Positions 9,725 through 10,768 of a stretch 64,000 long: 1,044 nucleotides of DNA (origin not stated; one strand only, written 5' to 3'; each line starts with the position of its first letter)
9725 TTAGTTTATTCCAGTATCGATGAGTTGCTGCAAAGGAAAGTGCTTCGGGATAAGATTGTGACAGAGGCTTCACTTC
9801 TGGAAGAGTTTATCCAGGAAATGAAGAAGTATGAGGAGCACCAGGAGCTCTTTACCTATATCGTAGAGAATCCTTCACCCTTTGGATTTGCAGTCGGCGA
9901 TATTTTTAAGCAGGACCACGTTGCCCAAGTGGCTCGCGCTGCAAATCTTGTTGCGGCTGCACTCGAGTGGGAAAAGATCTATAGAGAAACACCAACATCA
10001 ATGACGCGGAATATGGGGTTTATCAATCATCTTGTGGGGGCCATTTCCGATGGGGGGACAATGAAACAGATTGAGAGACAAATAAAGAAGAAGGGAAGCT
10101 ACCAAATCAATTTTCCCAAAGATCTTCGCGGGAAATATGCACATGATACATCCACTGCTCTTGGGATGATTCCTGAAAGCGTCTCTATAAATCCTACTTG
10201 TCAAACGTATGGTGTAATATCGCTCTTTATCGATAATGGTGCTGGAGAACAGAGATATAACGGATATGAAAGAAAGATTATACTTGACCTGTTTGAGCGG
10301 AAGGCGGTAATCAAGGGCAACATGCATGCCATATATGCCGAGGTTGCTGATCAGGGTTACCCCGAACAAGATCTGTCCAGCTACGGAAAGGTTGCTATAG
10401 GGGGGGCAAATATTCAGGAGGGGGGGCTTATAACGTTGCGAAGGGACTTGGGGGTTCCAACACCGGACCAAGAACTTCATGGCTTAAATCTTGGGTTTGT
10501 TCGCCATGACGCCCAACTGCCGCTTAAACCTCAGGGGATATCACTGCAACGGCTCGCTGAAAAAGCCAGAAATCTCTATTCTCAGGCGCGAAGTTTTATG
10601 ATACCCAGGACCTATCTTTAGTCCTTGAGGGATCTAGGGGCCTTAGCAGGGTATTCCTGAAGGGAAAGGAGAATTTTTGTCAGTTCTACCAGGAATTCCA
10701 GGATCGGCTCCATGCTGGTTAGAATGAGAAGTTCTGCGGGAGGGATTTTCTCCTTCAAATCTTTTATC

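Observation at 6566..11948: Low-GC cassette: two tandem guanylate-kinase-like fusion proteins bracketed by duplicated AbrB-PhoU regulator plus small acidic protein modules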

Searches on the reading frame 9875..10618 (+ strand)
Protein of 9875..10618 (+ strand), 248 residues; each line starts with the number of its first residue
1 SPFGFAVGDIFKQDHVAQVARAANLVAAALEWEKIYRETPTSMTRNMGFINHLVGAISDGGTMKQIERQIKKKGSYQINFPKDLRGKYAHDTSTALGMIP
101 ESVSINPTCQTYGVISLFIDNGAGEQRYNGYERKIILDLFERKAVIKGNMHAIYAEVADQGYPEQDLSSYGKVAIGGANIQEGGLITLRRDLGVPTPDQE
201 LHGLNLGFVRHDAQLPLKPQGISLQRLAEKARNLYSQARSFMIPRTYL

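Call 22: search_protein_representatives(alignment_id=A1)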
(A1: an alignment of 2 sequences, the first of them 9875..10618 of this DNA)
Query: 2 sequences, 261 profile positions. Proteins with E-value up to 0.001 (for the whole library): 6; up to 1e-10: 3; up to 1e-30: 2. The best 6 are listed.
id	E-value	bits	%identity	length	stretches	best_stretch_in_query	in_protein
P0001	3.2e-115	400.7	-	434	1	1-232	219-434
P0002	3.9e-41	157.9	-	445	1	2-260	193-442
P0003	1.2e-19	87.4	-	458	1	3-223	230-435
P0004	2.3e-10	57.0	-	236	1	2-51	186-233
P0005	3.4e-09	53.2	-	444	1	3-222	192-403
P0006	8.1e-06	42.1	-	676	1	17-249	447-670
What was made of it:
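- Family and rarity: an exhaustive HMMER scan of 1.84 billion representative proteins with the CTD profile gave only 6 hits, and all of them are GK+CTD proteins (call 22).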

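Call 26: find_homologous_proteins(query=A2, max_evalue=0.01)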
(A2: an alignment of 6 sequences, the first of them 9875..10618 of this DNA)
Query A2 (6 sequences) (248 aa, profile of the alignment): 1 proteins with E <= 0.01 among 7665 candidates.
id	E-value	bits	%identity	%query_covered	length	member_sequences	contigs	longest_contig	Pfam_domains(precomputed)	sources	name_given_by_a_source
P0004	2.9e-3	35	86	21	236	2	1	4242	PF00625.28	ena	-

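Call 27: find_encoding_contigs(protein=P0002, flank=10000, max_places=4)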
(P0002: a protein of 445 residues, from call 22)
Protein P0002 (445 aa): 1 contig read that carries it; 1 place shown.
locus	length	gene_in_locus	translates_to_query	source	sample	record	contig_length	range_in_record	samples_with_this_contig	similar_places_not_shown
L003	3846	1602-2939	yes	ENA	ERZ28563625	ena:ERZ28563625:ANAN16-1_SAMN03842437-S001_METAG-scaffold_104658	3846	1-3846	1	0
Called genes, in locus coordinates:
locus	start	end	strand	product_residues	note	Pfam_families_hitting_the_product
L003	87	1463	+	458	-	-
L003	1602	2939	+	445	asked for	PF00625:Guanylate_kin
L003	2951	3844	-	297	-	?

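Call 28: find_encoding_contigs(protein=P0003, flank=10000, max_places=4)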
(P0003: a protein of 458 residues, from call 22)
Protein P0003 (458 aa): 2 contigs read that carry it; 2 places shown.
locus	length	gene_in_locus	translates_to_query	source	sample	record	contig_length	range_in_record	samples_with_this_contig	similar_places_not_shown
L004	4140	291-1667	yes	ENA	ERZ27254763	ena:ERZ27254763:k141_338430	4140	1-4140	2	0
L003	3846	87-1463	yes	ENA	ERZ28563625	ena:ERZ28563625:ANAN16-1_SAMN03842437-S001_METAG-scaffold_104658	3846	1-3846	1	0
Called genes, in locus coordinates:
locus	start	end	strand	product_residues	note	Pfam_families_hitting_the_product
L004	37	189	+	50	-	-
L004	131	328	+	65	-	-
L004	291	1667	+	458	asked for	-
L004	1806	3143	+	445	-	PF00625:Guanylate_kin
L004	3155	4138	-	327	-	?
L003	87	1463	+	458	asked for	-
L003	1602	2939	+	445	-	PF00625:Guanylate_kin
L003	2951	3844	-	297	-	?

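Call 29: find_encoding_contigs(protein=P0005, flank=10000, max_places=4)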
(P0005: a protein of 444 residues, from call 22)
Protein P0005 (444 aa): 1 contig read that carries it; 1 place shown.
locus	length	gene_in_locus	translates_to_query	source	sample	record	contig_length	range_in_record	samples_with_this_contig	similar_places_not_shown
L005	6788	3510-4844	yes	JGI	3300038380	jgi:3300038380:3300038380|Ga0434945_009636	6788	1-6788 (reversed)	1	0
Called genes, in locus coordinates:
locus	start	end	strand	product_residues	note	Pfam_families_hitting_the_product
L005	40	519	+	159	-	-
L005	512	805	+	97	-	-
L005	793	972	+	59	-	-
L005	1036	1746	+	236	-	PF20582:UPF0758_N, PF04002:RadC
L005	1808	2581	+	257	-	PF00491:Arginase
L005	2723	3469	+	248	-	PF08279:HTH_11 (weak), PF02830:V4R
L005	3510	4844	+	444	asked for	PF00625:Guanylate_kin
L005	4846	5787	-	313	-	PF04014:MazE_antitoxin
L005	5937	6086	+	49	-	-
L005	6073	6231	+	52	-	-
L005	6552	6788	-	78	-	?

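Call 30: find_encoding_contigs(protein=P0006, flank=10000, max_places=4)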
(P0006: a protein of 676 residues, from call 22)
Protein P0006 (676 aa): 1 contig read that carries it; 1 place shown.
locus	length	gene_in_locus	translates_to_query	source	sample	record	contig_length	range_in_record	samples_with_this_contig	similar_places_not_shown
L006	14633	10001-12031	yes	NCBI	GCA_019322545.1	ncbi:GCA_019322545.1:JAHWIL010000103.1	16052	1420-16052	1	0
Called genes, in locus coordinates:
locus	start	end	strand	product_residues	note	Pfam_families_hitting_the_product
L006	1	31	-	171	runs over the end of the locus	-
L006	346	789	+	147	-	PF00293:NUDIX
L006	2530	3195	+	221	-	-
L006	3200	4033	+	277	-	PF00226:DnaJ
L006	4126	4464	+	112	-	PF13975:gag-asp_proteas (weak), PF05618:RimB-like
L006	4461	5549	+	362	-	PF14397:ATPgrasp_ST (faint), PF02655:ATP-grasp_3, PF02955:GSH-S_ATP, PF08443:RimK, PF02222:ATP-grasp (weak)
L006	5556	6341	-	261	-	PF01978:TrmB, PF11495:TrmB_EBD_N (weak)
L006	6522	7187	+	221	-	PF01209:Ubie_methyltran (weak), PF13489:Methyltransf_23, PF07021:MetW (weak), PF13847:Methyltransf_31, PF08241:Methyltransf_11, PF08242:Methyltransf_12, PF13649:Methyltransf_25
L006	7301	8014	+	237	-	PF21926:FeeM, PF13444:Acetyltransf_5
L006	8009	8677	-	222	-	PF02830:V4R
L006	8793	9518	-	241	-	PF13481:AAA_25, PF03796:DnaB_C, PF06745:ATPase, PF23442:DUF7125 (weak)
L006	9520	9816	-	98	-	-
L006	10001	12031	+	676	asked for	PF00625:Guanylate_kin, PF13238:AAA_18 (weak)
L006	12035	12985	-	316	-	PF04014:MazE_antitoxin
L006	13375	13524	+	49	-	-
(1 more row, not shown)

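Call 63: predict_structure(alignment_id=A2)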
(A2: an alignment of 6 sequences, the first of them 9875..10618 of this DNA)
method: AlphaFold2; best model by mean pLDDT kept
length: 248 residues; sequences in the alignment: 6
mean_pLDDT: 65.1   pTM: 0.67
mean pLDDT of the five models: 65.1, 61.8, 50.9, 38.1, 37.7
residues with pLDDT >= 90: 22; 70-90: 84; 50-70: 77; < 50: 65
segments of 3 or more residues with pLDDT < 50: 1-22, 38-43, 156-163, 189-200, 241-248
pLDDT, mean of each block of 10 residues (from residue 1): 31 44 50 50 58 82 86 88 93 90 85 77 61 84 71 49 50 68 60 46 74 65 65 58 36
secondary structure, 60 per line:
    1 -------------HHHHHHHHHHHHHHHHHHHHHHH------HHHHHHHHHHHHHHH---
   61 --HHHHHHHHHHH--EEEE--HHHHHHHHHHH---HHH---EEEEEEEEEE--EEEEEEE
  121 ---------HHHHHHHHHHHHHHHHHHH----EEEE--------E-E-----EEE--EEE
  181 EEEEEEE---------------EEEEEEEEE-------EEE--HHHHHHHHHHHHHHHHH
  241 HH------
elements in order: H14-36 H43-57 H63-73 E76-79 H82-92 E102-111 E114-120 H130-148 E153-156 E173-175 E178-187 E203-211 E219-221 H224-242
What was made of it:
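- The CTD model is of moderate confidence when modelled alone (pLDDT 65, call 63), and its fold is unassigned.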

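Call 68: search_protein_families(library=pfam, proteins=[P0006], max_evalue=0.01)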
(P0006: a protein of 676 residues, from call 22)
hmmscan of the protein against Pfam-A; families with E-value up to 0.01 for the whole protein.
P0006 (676 aa): 4 families
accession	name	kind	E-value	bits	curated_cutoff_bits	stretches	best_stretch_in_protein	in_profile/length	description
PF00625.27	Guanylate_kin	-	1.3e-09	38.5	25.2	1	267-437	4-167/182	Guanylate kinase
PF13238.12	AAA_18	-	2.8e-07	31.5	29.4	1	269-404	2-114/128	AAA domain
PF13191.12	AAA_16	-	0.0036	18.2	32.6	1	249-329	12-102/167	AAA ATPase domain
PF13401.12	AAA_22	-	0.0067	17.2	27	0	268-301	8-42/130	AAA domain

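Call 74: fold_search(model_id=the predicted structure, library=pdb)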
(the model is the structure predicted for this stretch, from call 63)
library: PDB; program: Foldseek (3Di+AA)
matches with E <= 10: 339; with E <= 0.001: 0
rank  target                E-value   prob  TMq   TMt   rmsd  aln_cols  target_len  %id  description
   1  4i2e_A                7.7e-02  0.16  0.20  0.15  14.1       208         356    9  Ternary complex of mouse TdT with ssDNA and AMPcPP (released 2013-07-24)
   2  4i28_A                7.7e-02  0.15  0.19  0.15  14.3       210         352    8  Binary complex of mouse TdT with ssDNA and Zn++ (released 2013-07-24)
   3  6go6_A                1.0e-01  0.15  0.20  0.15  15.1       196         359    9  TdT chimera (Loop1 of pol mu) - ternary complex with downstream dsDNA (released 2019-06-05)
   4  5w0n_C                1.3e-01  0.15  0.21  0.17  15.7       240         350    8  Structure of human TUT7 catalytic module (CM) in complex with UMPNPP and U2 RNA (released 2017-06-28)
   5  4i2d                  2.0e-01  0.12  0.19  0.15  14.9       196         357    9  Binary complex of mouse TdT with AMPcPP (released 2013-07-24)
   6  6a9j_B                3.0e-01  0.08  0.20  0.16  16.0       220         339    9  Crystal structure of the PE-bound N-terminal domain of Atg2 (released 2019-03-20)
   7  5ysj_B                3.4e-01  0.06  0.13  0.21  16.2       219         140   11  SdeA mART-C domain WT apo (released 2018-08-29)
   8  9fgj                  4.0e-01  0.06  0.13  0.05  16.7       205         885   10  Cryo-EM structure of Legionella effector SdeC (PDE-mART domain) (released 2025-06-04)
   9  3q4i_A                4.3e-01  0.03  0.13  0.14  17.5       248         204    9  Crystal structure of CDP-Chase in complex with Gd3+ (released 2011-07-13)
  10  5ysi                  4.3e-01  0.03  0.12  0.17  17.3       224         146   12  SdeA mART-C domain EE/AA NCA complex (released 2018-08-29)
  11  5ysk_D                4.5e-01  0.03  0.11  0.17  16.9       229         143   12  SdeA mART-C domain EE/AA apo (released 2018-08-29)
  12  9fgm                  4.8e-01  0.05  0.13  0.04  16.7       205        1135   10  Cryo-EM structure of Legionella effector SdeC (3D flexible refinement) (released 2025-06-04)
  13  4xj6                  5.1e-01  0.04  0.16  0.12  17.9       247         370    9  Crystal structure of Escherichia coli DncV 3'-deoxy GTP bound form (released 2015-04-29)
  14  4u0l_A                6.1e-01  0.04  0.18  0.13  18.7       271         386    6  Structure of the Vibrio cholerae di-nucleotide cyclase (DncV) mutant D131A-D133A (released 2014-09-17)
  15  4u0m_B                7.3e-01  0.04  0.18  0.12  18.5       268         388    9  Structure of the Vibrio cholerae di-nucleotide cyclase (DncV) mutant D193N in complex with ATP, GTP and 5MTHFGLU2 (released 2014-09-17)
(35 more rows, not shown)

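Call 87: search_protein_families(library=pfam, alignment_id=A7, max_evalue=10)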
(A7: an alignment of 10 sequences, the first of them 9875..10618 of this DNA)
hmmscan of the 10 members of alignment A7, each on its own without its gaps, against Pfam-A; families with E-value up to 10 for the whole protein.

A. member 1, window:9875-10618:+ (248 aa): 0 families

B. families by the number of members that match (of 10 scanned): 2 families
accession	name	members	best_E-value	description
PF05678.19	VQ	1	0.13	VQ motif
PF21247.3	Fic-like_C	1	0.14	Filamentation induced by cAMP protein Fic-like, C-terminal domain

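Call 88: search_solved_structures(query=A7, max_evalue=10)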
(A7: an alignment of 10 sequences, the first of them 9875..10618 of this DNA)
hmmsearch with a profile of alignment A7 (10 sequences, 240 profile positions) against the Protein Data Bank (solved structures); distinct sequences matched with E-value up to 10: 4.
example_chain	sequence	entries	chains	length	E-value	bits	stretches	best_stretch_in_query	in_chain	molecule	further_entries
8eqb_B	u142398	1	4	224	0.31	13.6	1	48-89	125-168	Terminal nucleotidyltransferase 5C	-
6w3i_A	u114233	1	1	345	0.46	13.1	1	48-89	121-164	Terminal nucleotidyltransferase 5C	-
6w36_A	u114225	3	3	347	0.65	12.6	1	48-89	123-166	Terminal nucleotidyltransferase 5C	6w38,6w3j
7cqz_A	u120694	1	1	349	0.67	12.5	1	48-89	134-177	Terminal nucleotidyltransferase 5C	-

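Call 90: search_solved_structures(query=A7, max_evalue=1, show_alignments=1)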
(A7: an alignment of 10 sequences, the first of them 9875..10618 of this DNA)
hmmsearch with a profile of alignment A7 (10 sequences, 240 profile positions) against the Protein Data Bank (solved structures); distinct sequences matched with E-value up to 1: 4.
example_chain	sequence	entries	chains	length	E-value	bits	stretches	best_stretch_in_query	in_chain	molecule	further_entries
8eqb_B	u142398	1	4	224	0.31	13.6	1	48-89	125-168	Terminal nucleotidyltransferase 5C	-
6w3i_A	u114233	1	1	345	0.46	13.1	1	48-89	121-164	Terminal nucleotidyltransferase 5C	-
6w36_A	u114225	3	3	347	0.65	12.6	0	48-89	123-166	Terminal nucleotidyltransferase 5C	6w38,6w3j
7cqz_A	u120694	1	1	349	0.67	12.5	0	48-89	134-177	Terminal nucleotidyltransferase 5C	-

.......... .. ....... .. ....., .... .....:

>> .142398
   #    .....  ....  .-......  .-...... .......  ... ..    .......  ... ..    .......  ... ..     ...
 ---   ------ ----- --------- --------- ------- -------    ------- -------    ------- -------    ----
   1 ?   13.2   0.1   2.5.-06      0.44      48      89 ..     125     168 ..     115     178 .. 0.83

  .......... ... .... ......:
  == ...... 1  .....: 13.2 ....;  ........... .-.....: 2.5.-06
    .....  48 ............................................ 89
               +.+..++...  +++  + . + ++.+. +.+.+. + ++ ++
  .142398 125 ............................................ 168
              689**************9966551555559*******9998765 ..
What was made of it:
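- Tried and rejected: It covers one helix and strand only, and the catalytic strands that precede this segment in TENT5C have no counterpart in the CTD (call 90).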
